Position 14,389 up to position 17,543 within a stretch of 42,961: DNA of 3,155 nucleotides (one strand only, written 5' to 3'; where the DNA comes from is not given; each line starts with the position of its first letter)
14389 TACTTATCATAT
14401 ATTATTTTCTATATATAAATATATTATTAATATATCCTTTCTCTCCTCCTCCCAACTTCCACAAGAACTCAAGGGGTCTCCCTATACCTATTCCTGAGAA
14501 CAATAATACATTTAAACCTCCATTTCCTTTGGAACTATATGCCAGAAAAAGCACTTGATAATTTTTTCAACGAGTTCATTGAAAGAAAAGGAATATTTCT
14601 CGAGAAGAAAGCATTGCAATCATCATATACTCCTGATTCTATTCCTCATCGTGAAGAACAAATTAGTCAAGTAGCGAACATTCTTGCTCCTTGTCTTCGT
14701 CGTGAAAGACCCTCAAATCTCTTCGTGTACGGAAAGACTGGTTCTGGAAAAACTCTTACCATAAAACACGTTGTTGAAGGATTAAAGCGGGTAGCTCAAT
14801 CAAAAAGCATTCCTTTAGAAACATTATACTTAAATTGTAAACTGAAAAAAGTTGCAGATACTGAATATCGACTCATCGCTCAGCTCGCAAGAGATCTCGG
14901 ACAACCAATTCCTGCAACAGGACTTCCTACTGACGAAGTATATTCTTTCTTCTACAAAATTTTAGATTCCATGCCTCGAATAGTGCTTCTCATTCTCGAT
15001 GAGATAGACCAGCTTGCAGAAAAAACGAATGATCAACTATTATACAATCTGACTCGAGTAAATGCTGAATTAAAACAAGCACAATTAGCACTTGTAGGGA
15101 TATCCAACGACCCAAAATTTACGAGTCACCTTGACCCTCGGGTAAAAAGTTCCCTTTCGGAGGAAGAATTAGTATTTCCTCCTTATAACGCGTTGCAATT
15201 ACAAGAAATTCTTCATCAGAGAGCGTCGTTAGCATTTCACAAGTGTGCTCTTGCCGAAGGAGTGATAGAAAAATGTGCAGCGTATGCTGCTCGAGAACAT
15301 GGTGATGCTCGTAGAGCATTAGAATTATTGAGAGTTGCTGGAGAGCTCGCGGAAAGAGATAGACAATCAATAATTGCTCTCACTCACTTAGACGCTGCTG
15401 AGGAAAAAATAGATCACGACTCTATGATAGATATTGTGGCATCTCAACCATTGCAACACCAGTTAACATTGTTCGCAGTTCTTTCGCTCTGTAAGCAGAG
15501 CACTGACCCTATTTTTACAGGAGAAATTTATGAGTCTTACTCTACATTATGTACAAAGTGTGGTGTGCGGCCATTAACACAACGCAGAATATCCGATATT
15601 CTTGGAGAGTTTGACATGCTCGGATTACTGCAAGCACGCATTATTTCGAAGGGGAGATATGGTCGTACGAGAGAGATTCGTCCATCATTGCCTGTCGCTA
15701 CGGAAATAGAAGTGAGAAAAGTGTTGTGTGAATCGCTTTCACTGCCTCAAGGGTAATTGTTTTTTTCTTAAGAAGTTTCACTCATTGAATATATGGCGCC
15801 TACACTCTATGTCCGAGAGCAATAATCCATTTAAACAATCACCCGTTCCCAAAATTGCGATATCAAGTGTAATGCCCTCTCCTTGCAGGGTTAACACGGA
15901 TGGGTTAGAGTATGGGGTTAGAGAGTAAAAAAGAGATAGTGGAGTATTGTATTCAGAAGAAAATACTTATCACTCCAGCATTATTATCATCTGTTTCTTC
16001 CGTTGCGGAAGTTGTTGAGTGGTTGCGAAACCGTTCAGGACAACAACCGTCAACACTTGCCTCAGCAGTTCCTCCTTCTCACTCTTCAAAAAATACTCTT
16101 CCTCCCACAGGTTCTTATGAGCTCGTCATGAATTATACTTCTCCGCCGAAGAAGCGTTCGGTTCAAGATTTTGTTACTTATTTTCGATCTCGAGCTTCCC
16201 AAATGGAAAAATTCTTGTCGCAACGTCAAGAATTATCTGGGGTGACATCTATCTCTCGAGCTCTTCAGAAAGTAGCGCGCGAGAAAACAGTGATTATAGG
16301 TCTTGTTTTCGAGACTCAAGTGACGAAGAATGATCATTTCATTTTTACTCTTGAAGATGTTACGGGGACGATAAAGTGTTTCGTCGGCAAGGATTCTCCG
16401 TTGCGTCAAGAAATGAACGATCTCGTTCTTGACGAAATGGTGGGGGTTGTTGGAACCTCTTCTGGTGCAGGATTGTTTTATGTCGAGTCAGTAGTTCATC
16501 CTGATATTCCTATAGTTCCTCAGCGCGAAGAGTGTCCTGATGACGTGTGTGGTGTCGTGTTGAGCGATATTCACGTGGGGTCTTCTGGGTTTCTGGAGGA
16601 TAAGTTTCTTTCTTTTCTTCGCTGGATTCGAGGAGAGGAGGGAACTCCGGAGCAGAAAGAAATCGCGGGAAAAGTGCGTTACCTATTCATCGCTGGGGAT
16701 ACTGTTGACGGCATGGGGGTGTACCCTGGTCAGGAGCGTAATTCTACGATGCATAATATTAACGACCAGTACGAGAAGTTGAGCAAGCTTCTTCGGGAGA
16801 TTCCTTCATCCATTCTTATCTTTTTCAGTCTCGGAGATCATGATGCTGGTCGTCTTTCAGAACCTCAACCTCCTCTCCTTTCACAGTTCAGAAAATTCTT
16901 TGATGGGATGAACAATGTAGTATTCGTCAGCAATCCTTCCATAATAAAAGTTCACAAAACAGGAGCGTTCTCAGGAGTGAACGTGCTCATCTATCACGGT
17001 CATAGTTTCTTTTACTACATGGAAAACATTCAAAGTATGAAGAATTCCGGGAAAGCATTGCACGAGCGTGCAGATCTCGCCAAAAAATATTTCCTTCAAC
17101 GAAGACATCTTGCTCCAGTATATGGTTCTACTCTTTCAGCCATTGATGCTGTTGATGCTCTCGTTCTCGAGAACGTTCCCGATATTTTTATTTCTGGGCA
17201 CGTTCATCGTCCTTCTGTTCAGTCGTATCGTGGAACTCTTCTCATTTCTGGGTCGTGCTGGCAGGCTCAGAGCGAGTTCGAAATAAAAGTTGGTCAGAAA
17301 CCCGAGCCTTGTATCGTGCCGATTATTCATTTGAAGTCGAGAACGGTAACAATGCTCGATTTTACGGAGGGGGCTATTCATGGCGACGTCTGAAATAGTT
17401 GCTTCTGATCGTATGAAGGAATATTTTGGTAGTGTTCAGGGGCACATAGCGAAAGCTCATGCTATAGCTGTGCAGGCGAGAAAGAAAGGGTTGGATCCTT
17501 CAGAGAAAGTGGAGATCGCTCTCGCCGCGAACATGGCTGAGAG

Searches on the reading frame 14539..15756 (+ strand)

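Call 38: search_protein_families(library=pfam, max_evalue=0.01, proteins=[window:14539-15756:+])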
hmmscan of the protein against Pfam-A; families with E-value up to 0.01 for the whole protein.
window:14539-15756:+ (405 aa): 14 families
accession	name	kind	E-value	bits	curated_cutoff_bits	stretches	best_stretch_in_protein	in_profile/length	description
PF09079.17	Cdc6_C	-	6.3e-26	90.6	25.1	1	300-384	3-88/96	CDC6, C terminal winged helix domain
PF22703.2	Cdc6_lid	-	1.8e-21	76.2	27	1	223-289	2-68/68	Cdc6 AAA+ ATPase-type lid domain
PF13401.12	AAA_22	-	1.6e-13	51.5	27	1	57-187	4-122/130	AAA domain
PF13191.12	AAA_16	-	3.2e-10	41.2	32.6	1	36-174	3-158/167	AAA ATPase domain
PF01637.24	ATPase_2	-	1.3e-07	32.1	33.2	1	38-178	4-142/225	ATPase domain predominantly from Archaea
PF22606.2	Cdc6-ORC-like_ATPase_lid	-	1.5e-07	31.7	27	1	216-272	1-57/60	Cdc6/ORC-like, ATPase lid domain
PF05729.18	NACHT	-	3.8e-07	30.5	26.7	1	61-174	3-116/167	NACHT domain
PF05621.17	TniB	-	1.5e-06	28.2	22.4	1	49-190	26-164/189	Bacterial TniB protein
PF00004.35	AAA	-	1.2e-05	26.2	21.2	1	62-193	2-112/131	ATPase family associated with various cellular activities (AAA)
PF00270.35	DEAD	-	0.00022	21.4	26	0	58-75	14-31/167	DEAD/DEAH box helicase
PF16796.11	Microtub_bd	-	0.0007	20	27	1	45-83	79-111/155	Microtubule binding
PF24883.2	NPHP3_N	-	0.0012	19.6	24.8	1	57-122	21-81/164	Nephrocystin 3, N-terminal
PF13245.12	AAA_19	-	0.002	18.8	25.1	0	59-172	12-115/134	AAA domain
PF00308.24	Bac_DnaA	-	0.0093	16.6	23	0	147-207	97-156/162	Bacterial DnaA ATPAse domain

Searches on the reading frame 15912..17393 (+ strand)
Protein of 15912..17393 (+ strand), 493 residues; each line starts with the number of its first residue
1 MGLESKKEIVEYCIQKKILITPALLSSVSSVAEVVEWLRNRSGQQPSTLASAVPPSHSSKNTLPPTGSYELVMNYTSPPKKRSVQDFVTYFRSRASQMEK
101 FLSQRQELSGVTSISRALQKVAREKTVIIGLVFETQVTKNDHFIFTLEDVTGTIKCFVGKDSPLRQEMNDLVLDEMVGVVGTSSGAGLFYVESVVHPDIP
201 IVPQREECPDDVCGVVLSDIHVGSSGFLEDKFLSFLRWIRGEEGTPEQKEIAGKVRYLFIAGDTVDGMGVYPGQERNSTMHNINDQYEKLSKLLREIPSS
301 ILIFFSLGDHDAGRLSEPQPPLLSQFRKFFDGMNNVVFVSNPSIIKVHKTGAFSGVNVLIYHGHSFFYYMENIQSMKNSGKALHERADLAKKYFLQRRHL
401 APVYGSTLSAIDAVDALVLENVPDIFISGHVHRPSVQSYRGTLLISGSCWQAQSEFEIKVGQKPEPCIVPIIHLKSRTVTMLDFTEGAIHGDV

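Call 38: search_protein_families(library=pfam, max_evalue=0.01, proteins=[window:15912-17393:+])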
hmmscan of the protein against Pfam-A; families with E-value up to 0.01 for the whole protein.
window:15912-17393:+ (493 aa): 4 families
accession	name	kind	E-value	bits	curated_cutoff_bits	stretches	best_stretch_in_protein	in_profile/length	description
PF00149.33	Metallophos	-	6e-11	43.6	21.5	1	215-434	4-191/191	Calcineurin-like phosphoesterase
PF04042.21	DNA_pol_E_B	-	5.2e-07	29.7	29.1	1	277-433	56-206/210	DNA polymerase alpha/epsilon subunit B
PF01336.31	tRNA_anti-codon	-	0.00012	22.3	27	1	128-182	3-56/75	OB-fold nucleic acid binding domain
PF12850.12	Metallophos_2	-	0.00079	19.9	27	0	414-449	97-135/154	Calcineurin-like phosphoesterase superfamily domain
